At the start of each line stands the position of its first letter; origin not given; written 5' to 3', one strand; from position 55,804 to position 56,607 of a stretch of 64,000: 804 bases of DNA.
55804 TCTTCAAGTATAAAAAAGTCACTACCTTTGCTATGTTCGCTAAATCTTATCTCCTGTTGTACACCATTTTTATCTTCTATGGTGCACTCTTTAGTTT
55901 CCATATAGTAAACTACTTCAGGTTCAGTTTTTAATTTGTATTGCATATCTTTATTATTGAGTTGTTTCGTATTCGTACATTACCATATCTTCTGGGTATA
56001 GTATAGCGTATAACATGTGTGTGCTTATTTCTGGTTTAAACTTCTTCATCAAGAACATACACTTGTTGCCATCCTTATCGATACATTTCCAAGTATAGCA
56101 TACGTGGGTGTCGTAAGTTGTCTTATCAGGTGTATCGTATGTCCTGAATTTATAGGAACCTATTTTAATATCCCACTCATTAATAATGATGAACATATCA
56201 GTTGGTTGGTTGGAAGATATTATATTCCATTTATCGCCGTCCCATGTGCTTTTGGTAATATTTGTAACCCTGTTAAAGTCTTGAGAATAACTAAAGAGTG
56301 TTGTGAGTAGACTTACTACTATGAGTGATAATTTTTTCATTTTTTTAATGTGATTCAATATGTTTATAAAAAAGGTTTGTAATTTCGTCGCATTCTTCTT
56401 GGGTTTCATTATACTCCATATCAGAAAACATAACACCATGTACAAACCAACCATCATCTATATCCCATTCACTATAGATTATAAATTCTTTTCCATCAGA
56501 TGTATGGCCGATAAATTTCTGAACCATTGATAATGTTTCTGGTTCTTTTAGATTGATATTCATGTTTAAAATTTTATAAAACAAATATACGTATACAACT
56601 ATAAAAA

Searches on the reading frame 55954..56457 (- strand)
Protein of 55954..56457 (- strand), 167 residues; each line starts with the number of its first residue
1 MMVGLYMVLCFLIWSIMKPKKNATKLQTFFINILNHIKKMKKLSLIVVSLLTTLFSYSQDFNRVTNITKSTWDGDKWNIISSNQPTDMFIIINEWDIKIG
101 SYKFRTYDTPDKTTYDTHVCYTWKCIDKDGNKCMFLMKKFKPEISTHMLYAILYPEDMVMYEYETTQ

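Call 88: search_protein_families(library=pfam, proteins=[window:55954-56457:-], max_evalue=0.01)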
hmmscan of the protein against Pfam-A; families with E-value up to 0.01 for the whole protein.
window:55954-56457:- (167 aa): 1 family
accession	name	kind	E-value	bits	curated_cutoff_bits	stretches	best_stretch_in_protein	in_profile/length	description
PF13762.11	MNE1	-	0.0012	19.5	22.7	1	15-72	25-81/143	Mitochondrial splicing apparatus component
